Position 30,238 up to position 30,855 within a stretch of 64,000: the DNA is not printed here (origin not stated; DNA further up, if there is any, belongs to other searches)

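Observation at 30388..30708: Rieske-fold mini-protein with both histidine ligands replaced by cysteine (C-x-C ... C-x-x-C)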

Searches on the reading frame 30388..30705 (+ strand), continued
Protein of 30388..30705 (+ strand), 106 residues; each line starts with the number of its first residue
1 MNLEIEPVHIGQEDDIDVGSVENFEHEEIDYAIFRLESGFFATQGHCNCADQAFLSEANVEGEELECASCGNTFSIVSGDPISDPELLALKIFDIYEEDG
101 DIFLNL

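Call 27: fold_search(model_id=the predicted structure, library=pdb)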
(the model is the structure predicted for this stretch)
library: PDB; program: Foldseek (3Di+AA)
matches with E <= 10: 438; with E <= 0.001: 121
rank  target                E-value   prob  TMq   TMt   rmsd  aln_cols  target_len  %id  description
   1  4nbc_F                9.0e-09  1.00  0.87  0.89   1.5       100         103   24  Oxygenase with Phe275 replaced by Trp and ferredoxin complex of carbazole 1,9a-dioxygenase (form1) (released 2014-03-26)
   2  2de5_D                1.1e-08  1.00  0.87  0.88   1.4       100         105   24  Crystal structure of the electron transfer complex between oxygenase and ferredoxin in carbazole 1,9a-dioxygenase (released 2006-12-05)
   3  2de5_E                1.4e-08  1.00  0.86  0.86   1.5        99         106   24  Crystal structure of the electron transfer complex between oxygenase and ferredoxin in carbazole 1,9a-dioxygenase (released 2006-12-05)
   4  4nb8_E                1.6e-08  1.00  0.86  0.83   1.5        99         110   24  Oxygenase with Ile262 replaced by Leu and ferredoxin complex of carbazole 1,9a-dioxygenase (released 2014-03-26)
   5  4nbb_E                2.2e-08  1.00  0.86  0.80   1.4        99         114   24  Carbazole- and oxygen-bound oxygenase with Ile262 replaced by Val and ferredoxin complex of carbazole 1,9a-dioxygenase (released 2014-03-26)
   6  4nbe_E                2.6e-08  1.00  0.86  0.82   1.5        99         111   24  Fluorene-bound oxygenase with Phe275 replaced by Trp and ferredoxin complex of carbazole 1,9a-dioxygenase (form2) (released 2014-03-26)
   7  4nb9_E                2.7e-08  1.00  0.86  0.82   1.4        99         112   24  Oxygenase with Ile262 replaced by Val and ferredoxin complex of carbazole 1,9a-dioxygenase (released 2014-03-26)
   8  2de7_E                3.9e-08  1.00  0.86  0.85   1.4        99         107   24  The substrate-bound complex between oxygenase and ferredoxin in carbazole 1,9a-dioxygenase (released 2006-12-05)
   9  7buh                  4.1e-08  1.00  0.85  0.80   1.6        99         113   24  Reduced ferredoxin of carbazole 1,9a-dioxygenase (released 2021-04-07)
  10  7bui_E                5.4e-08  1.00  0.87  0.85   1.7       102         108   24  Complex of reduced oxygenase and oxidized ferredoxin in carbazole 1,9a- dioxygenase (released 2021-04-07)
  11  6llh_F                5.7e-08  1.00  0.86  0.87   1.5        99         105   24  Biphenyl-2,3-diol-soaked resting complex of Oxy and Fd in carbazole 1,9a-dioxygenase (released 2021-01-27)
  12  1vck                  1.1e-07  1.00  0.86  0.88   1.5       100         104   24  Crystal structure of ferredoxin component of carbazole 1,9a-dioxygenase of Pseudomonas resinovorans strain CA10 (released 2005-03-01)
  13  5bok                  1.2e-07  1.00  0.87  0.90   1.5       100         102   21  Ferredoxin component of 3-nitrotoluene dioxygenase from Diaphorobacter sp. strain DS2 (released 2016-07-27)
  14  7bui_D                1.2e-07  1.00  0.86  0.92   1.5        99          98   24  Complex of reduced oxygenase and oxidized ferredoxin in carbazole 1,9a- dioxygenase (released 2021-04-07)
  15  1fqt_A                1.5e-07  1.00  0.85  0.83   1.9       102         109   29  CRYSTAL STRUCTURE OF THE RIESKE-TYPE FERREDOXIN ASSOCIATED WITH BIPHENYL DIOXYGENASE (released 2001-01-03)
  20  2e4p_A                5.4e-07  1.00  0.87  0.86   1.4       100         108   27  Crystal structure of BphA3 (oxidized form) (released 2007-10-16)
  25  3c0d_C                8.4e-06  1.00  0.80  0.80   2.5       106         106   22  Crystal structure of the putative nitrite reductase NADPH (small subunit) oxidoreductase protein Q87HB1. Northeast Str (released 2008-03-04)
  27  3c0d_B                8.8e-06  1.00  0.78  0.78   2.5       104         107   22  Crystal structure of the putative nitrite reductase NADPH (small subunit) oxidoreductase protein Q87HB1. Northeast Str (released 2008-03-04)
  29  3c0d_A                9.3e-06  1.00  0.82  0.80   1.9       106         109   23  Crystal structure of the putative nitrite reductase NADPH (small subunit) oxidoreductase protein Q87HB1. Northeast Str (released 2008-03-04)
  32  4aiv                  4.3e-05  1.00  0.79  0.75   2.2       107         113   17  Crystal Structure of putative NADH-dependent nitrite reductase small subunit from Mycobacterium tuberculosis (released 2012-09-12)
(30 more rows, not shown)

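Call 29: list_cluster_members(proteins=[window:30388-30705:+, P0003, P0009, P0027])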
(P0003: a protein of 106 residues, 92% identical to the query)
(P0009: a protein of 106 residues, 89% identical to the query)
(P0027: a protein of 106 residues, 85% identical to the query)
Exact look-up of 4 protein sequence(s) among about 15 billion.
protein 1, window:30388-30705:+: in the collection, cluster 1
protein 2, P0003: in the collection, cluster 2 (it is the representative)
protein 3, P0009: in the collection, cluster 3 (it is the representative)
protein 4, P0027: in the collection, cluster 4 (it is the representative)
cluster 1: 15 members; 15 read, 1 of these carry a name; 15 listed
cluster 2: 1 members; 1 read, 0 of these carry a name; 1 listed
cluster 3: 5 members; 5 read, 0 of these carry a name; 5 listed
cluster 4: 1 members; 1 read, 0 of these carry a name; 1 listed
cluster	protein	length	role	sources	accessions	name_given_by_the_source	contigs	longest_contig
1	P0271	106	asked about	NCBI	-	-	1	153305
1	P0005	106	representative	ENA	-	-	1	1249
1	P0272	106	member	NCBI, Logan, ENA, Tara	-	strand:+ start:178 stop:498 length:321 start_codon:yes stop_codon:yes gene_type:complete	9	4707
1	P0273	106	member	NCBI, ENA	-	-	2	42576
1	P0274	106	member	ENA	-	-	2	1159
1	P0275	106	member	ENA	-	-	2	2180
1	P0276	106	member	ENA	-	-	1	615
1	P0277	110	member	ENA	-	-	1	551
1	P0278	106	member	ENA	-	-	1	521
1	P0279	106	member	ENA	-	-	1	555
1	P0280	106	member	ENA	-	-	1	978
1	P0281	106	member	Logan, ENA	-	-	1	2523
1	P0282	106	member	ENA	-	-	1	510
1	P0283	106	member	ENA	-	-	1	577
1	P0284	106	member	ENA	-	-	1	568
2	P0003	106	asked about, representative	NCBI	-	-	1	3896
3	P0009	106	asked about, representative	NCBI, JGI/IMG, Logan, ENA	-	-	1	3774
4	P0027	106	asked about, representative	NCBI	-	-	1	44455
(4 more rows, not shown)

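Call 35: find_homologous_proteins(query=P0168, max_evalue=0.001)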
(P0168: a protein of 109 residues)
Query P0168 (109 aa): 11 proteins with E <= 0.001 among 11 candidates.
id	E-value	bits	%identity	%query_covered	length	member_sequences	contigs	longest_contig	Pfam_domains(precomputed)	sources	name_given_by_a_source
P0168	5.3e-68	244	100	100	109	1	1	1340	PF00355.33,PF13806.13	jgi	jgi:naphthalene 1,2-dioxygenase ferredoxin component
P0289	3.6e-29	119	51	97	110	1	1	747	PF00355.33,PF13806.13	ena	-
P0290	3.0e-26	109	49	95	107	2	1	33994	PF00355.33,PF13806.13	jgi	jgi:nitrite reductase/ring-hydroxylating ferredoxin subunit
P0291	1.5e-24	104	49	95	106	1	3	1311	PF00355.33,PF13806.13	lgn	-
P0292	4.1e-24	102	50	97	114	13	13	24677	PF00355.33,PF13806.13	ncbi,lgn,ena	-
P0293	2.9e-23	100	50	93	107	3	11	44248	PF00355.33,PF13806.13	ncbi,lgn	-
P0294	1.1e-22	98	46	97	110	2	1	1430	PF00355.33,PF13806.13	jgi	jgi:nitrite reductase/ring-hydroxylating ferredoxin subunit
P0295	1.1e-21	95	44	86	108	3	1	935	PF00355.33,PF13806.13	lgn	-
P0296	1.5e-21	94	46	93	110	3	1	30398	PF00355.33,PF13806.13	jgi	jgi:3-phenylpropionate/trans-cinnamate dioxygenase ferredoxin component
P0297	2.3e-21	94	48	95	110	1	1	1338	PF00355.33,PF13806.13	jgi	jgi:nitrite reductase/ring-hydroxylating ferredoxin subunit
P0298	1.1e-20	91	46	93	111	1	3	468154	PF00355.33,PF13806.13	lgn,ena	-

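Call 37: find_encoding_contigs(protein=P0298, flank=8000, max_places=2)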
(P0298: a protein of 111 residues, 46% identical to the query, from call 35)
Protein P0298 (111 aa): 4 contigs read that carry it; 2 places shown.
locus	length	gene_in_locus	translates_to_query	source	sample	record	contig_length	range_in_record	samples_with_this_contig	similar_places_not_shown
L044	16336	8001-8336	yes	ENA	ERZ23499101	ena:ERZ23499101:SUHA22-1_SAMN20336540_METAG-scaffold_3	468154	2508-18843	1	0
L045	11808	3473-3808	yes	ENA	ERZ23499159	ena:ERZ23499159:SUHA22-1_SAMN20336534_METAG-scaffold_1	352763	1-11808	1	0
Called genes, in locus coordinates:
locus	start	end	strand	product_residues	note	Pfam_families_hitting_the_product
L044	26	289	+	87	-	PF01527:HTH_Tnp_1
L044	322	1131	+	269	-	PF13276:HTH_21, PF00665:rve, PF13683:rve_3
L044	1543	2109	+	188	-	-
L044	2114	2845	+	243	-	-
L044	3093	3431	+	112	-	-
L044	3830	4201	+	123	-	PF13560:HTH_31, PF01381:HTH_3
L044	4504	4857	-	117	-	PF18480:DUF5615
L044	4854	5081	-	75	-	PF04255:DUF433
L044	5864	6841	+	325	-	PF08240:ADH_N, PF00107:ADH_zinc_N, PF13602:ADH_zinc_N_2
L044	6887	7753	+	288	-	PF20434:BD-FAE, PF07859:Abhydrolase_3, PF00135:COesterase (weak)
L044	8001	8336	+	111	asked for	PF00355:Rieske (weak), PF13806:Rieske_2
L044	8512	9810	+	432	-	PF01547:SBP_bac_1, PF13416:SBP_bac_8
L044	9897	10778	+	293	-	PF00528:BPD_transp_1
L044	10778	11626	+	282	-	PF00528:BPD_transp_1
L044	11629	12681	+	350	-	PF00005:ABC_tran, PF13304:AAA_21 (faint), PF17850:CysA_C_terminal (faint), PF17912:OB_MalK (weak), PF08402:TOBE_2 (weak)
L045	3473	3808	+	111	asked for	PF00355:Rieske (weak), PF13806:Rieske_2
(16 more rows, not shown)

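Call 38: find_encoding_contigs(protein=P0293, flank=8000, max_places=2)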
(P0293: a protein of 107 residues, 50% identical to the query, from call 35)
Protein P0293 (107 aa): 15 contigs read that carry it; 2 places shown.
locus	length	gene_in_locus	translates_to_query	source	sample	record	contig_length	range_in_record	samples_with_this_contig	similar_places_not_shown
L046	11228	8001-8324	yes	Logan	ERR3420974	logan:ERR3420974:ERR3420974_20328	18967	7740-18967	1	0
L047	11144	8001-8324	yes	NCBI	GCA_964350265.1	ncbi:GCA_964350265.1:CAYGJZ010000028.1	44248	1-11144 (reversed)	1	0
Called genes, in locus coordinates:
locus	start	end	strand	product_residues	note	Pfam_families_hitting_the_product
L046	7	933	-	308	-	PF00126:HTH_1, PF03466:LysR_substrate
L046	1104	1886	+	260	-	-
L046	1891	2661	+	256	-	PF03328:HpcH_HpaI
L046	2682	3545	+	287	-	PF00903:Glyoxalase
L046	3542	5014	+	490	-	PF00171:Aldedh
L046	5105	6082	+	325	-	PF08240:ADH_N, PF00107:ADH_zinc_N, PF13602:ADH_zinc_N_2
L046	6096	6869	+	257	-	PF01261:AP_endonuc_2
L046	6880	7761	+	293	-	PF00135:COesterase, PF20434:BD-FAE, PF07859:Abhydrolase_3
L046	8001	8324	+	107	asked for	PF00355:Rieske (weak), PF13806:Rieske_2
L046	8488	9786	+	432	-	PF01547:SBP_bac_1, PF13416:SBP_bac_8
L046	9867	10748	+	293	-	PF00528:BPD_transp_1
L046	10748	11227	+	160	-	?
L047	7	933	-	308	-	PF00126:HTH_1, PF03466:LysR_substrate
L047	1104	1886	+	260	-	-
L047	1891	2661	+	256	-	PF03328:HpcH_HpaI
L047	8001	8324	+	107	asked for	PF00355:Rieske (weak), PF13806:Rieske_2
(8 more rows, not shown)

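Call 39: find_related_loci(query=P0126, collection=metagenome_contigs, flank=8000)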
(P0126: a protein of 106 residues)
Query P0126 (106 aa) in metagenome_contigs; peptide patterns used: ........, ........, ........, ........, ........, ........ (x = any residue, [..] = any of these).
323 stretches matched a pattern, but none encodes a relative of the query by tblastn (E <= 1e-3).

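Call 54: find_homologous_proteins(query=P0126, max_evalue=0.001)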
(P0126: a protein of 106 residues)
Query P0126 (106 aa): 6 proteins with E <= 0.001 among 6 candidates.
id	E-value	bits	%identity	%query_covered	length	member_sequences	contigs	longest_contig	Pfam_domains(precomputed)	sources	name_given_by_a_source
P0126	4.8e-64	231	100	100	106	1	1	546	PF13806.13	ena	-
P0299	3.3e-30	122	53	100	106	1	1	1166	PF00355.33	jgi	-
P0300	3.4e-28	115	49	100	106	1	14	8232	PF00355.33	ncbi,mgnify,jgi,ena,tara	mgnify:CR=1 FL=1|tara:strand:- start:509 stop:829 length:321 start_codon:yes stop_codon:yes gene_typ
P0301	2.6e-26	109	48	100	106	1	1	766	PF00355.33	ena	-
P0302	3.2e-26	109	48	100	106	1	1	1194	PF00355.33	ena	-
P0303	7.7e-26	108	49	100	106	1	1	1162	PF00355.33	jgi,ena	-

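Call 55: find_encoding_contigs(protein=P0126, flank=8000, max_places=3)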
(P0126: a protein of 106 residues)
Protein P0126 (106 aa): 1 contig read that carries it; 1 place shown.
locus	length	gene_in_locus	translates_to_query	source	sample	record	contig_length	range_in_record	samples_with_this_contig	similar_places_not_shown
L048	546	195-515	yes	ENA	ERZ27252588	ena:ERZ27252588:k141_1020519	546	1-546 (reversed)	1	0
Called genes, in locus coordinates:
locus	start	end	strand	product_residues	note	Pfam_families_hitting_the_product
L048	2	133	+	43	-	?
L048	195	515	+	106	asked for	PF13806:Rieske_2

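Call 56: find_encoding_contigs(protein=P0299, flank=8000, max_places=3)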
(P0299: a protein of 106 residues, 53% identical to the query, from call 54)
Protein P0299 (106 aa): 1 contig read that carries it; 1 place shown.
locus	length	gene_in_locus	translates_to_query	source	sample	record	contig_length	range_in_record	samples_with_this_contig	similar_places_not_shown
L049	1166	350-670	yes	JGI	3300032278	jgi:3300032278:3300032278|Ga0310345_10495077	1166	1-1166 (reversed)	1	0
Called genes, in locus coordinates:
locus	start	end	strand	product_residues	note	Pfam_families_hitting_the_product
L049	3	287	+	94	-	?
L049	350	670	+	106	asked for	PF00355:Rieske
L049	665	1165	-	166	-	?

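Call 57: find_encoding_contigs(protein=P0300, flank=8000, max_places=4)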
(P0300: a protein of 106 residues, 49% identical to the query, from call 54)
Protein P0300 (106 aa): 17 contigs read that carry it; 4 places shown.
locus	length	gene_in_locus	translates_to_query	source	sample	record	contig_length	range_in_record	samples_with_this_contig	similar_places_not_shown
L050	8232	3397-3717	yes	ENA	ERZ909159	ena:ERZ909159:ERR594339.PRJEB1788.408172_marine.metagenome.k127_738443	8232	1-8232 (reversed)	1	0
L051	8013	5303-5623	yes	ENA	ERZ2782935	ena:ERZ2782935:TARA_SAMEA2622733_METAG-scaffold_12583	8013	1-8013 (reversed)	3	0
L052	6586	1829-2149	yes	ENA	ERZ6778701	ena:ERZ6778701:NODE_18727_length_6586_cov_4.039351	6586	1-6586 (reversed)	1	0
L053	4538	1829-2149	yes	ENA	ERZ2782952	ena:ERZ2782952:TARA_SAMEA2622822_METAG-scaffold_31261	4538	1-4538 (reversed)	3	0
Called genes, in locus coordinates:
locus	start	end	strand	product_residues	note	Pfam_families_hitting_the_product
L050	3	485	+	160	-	?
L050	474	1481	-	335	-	-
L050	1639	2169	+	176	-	PF05198:IF3_N, PF00707:IF3_C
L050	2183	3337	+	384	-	PF01070:FMN_dh, PF03060:NMO (weak)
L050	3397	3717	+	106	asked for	PF00355:Rieske (weak)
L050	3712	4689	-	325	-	PF00389:2-Hacid_dh, PF02826:2-Hacid_dh_C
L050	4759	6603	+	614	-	PF02776:TPP_enzyme_N, PF00205:TPP_enzyme_M, PF02775:TPP_enzyme_C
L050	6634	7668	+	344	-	PF00389:2-Hacid_dh, PF02826:2-Hacid_dh_C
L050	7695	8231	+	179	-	?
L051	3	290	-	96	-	?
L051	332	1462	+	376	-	PF13439:Glyco_transf_4, PF13477:Glyco_trans_4_2 (weak), PF00534:Glycos_transf_1, PF13692:Glyco_trans_1_4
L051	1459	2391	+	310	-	PF01075:Glyco_transf_9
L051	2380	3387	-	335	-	-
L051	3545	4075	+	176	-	PF05198:IF3_N, PF00707:IF3_C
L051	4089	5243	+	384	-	PF01070:FMN_dh, PF03060:NMO (weak)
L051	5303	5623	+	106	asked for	PF00355:Rieske (weak)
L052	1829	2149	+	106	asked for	PF00355:Rieske (weak)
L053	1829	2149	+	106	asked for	PF00355:Rieske (weak)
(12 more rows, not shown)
